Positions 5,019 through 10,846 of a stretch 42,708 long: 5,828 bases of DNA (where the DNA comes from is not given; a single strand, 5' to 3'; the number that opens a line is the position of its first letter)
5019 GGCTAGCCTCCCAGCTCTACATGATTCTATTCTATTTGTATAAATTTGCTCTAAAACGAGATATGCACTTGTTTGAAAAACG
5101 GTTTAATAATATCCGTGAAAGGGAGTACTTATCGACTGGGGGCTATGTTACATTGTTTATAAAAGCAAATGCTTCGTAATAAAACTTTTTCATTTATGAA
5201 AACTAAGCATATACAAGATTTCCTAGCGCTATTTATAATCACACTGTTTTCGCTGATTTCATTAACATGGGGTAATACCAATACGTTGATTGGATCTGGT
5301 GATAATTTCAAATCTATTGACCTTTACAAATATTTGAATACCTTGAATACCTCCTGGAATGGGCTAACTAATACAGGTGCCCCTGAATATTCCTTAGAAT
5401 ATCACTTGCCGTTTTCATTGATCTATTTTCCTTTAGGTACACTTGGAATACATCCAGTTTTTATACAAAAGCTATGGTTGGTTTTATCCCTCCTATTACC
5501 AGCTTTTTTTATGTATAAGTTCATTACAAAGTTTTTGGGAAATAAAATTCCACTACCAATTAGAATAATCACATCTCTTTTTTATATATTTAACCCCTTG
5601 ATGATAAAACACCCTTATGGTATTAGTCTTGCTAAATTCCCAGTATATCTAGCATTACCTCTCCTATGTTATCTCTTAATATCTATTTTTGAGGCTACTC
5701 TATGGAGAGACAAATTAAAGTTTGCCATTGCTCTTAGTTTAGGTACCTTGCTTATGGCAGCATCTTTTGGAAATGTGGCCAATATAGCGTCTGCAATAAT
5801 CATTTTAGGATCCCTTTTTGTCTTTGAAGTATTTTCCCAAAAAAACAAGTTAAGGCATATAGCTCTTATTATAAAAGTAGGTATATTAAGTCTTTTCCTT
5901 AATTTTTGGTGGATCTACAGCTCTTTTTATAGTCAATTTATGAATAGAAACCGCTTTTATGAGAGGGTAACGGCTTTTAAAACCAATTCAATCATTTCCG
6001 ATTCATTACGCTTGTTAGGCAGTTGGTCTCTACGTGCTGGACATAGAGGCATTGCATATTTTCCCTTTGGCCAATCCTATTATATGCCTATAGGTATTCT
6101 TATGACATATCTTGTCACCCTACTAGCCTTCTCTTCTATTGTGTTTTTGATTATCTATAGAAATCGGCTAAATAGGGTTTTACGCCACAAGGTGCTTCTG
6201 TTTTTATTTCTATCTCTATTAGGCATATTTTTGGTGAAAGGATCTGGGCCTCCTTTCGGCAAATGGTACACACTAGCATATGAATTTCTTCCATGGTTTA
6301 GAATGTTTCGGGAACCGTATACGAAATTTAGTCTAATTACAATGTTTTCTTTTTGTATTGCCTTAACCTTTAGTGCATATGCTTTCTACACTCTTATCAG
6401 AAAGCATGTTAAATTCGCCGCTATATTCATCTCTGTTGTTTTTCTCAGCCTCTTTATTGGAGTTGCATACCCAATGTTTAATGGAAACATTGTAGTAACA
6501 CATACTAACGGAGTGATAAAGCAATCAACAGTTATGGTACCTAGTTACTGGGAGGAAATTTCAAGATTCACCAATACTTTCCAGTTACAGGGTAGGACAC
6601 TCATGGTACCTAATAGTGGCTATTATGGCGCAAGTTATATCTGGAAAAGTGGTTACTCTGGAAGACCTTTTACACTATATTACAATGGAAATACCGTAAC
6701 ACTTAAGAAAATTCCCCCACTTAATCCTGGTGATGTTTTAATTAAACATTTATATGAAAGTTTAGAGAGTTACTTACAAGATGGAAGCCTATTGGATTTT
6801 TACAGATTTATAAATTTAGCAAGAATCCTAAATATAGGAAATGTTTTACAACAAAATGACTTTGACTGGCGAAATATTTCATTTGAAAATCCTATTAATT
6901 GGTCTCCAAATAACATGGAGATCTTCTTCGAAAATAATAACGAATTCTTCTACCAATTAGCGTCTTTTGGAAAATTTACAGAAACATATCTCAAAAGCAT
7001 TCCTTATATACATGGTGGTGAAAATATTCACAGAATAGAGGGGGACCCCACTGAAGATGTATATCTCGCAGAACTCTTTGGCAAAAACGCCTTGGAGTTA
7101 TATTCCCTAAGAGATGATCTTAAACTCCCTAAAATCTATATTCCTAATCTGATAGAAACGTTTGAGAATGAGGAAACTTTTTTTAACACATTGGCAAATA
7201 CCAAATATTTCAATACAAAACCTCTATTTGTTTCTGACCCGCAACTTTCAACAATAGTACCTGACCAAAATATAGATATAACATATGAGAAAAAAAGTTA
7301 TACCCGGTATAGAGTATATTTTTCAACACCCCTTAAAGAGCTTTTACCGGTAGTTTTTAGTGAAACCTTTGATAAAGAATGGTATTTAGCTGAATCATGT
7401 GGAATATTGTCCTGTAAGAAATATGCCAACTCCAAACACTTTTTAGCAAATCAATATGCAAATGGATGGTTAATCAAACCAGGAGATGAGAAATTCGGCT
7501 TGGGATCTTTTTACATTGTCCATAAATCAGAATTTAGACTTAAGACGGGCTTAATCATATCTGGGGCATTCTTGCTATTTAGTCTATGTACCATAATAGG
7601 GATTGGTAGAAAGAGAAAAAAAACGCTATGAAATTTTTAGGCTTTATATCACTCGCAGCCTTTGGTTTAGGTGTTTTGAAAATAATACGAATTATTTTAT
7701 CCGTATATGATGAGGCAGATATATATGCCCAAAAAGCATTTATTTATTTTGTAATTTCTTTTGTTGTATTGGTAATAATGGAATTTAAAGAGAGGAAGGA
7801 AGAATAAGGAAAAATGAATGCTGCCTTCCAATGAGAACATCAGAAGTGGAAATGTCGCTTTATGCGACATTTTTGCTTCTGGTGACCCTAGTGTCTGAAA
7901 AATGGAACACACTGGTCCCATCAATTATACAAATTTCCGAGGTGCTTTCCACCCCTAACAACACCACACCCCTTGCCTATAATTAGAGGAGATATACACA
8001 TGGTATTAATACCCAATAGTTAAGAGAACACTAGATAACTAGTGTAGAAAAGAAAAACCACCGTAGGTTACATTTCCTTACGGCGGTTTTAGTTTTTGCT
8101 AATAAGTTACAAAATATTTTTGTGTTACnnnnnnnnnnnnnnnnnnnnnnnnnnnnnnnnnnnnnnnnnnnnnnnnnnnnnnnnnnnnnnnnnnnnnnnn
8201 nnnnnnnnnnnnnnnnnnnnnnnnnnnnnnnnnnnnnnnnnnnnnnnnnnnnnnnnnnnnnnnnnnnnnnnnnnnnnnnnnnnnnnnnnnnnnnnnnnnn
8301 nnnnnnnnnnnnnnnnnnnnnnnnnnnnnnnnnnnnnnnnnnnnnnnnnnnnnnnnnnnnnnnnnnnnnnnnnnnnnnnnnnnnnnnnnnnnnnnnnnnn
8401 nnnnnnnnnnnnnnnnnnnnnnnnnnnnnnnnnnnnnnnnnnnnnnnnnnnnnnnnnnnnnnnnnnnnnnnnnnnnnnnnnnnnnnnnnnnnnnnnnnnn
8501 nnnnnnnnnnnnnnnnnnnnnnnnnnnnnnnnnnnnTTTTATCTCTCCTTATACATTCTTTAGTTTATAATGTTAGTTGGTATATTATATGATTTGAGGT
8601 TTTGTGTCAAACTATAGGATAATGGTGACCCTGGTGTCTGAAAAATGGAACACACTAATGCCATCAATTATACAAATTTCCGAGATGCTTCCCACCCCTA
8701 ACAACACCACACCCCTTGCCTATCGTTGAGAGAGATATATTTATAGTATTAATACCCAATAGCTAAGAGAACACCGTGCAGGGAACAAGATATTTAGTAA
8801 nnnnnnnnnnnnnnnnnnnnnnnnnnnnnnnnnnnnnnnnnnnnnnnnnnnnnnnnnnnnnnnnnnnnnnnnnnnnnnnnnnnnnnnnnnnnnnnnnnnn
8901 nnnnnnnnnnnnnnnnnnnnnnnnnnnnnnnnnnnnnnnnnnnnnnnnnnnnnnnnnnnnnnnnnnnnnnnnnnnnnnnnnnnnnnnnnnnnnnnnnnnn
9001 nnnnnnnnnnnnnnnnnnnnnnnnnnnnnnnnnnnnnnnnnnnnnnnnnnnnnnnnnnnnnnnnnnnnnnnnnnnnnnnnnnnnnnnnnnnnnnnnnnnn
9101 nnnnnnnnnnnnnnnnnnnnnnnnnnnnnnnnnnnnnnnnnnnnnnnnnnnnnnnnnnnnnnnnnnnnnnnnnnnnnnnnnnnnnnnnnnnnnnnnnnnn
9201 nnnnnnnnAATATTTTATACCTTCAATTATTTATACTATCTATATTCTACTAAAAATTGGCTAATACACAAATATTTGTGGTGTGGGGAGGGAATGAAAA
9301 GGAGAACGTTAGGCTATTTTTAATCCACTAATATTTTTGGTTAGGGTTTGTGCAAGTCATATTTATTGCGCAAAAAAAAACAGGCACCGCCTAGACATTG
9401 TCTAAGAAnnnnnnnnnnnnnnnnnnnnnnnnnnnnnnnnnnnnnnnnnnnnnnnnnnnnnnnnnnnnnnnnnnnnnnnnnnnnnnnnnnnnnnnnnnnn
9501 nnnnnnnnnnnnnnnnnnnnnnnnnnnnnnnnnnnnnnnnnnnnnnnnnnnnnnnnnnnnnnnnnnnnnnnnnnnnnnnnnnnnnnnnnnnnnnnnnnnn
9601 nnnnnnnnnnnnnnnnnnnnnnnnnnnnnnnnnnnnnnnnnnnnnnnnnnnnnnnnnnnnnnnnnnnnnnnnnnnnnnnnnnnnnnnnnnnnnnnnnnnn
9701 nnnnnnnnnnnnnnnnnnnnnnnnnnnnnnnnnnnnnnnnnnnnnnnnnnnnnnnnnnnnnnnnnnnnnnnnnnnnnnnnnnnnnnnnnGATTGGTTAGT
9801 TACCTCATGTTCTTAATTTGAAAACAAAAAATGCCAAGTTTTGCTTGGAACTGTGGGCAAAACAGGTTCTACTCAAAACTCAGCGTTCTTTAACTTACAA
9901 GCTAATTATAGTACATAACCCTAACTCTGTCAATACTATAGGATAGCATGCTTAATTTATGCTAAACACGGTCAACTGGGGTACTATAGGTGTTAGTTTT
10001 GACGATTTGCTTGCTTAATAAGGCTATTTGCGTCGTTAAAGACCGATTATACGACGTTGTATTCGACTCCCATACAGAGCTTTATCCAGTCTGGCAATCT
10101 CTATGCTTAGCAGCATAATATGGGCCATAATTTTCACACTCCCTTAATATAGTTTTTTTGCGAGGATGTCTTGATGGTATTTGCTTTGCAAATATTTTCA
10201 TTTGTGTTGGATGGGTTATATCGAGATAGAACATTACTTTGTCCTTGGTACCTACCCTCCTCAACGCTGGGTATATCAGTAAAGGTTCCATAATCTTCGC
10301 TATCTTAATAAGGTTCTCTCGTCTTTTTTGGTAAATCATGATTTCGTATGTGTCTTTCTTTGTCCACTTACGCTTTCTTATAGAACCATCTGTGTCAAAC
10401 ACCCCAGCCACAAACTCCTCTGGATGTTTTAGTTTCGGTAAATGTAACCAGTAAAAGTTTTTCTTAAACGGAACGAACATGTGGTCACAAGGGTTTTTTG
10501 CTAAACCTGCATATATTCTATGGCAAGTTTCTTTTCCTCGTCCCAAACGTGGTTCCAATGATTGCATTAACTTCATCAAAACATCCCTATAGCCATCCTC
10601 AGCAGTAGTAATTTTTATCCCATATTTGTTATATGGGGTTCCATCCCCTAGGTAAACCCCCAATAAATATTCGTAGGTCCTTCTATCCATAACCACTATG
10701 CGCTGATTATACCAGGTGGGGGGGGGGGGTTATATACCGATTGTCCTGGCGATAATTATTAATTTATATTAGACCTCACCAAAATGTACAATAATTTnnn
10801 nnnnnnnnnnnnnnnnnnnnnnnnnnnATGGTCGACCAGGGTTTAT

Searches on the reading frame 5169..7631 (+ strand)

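Call 12: search_protein_families(library=pfam, proteins=[window:5169-7631:+], max_evalue=0.001)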
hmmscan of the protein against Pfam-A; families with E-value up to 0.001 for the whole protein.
window:5169-7631:+ (820 aa): 1 family
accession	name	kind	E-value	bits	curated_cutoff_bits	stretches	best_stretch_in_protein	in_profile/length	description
PF11847.13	GT-C_AftD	-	8.4e-08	31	26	1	54-494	28-445/661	Alpha-(1->3)-arabinofuranosyltransferase, N-terminal GT-C domain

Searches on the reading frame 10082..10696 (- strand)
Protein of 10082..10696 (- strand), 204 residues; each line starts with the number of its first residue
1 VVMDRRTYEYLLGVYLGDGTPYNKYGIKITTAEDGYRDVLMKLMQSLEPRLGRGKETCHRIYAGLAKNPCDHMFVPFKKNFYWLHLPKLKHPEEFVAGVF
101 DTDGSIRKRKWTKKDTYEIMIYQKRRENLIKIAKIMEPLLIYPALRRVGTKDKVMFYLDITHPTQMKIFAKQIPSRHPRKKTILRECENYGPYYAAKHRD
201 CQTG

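Call 12: search_protein_families(library=pfam, proteins=[window:10082-10696:-], max_evalue=0.001)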
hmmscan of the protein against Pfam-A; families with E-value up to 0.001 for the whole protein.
window:10082-10696:- (204 aa): 1 family
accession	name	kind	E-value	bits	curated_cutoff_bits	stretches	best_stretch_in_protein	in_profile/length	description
PF14528.11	LAGLIDADG_3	-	1.4e-09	38.6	22.5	1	94-173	5-81/82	LAGLIDADG-like domain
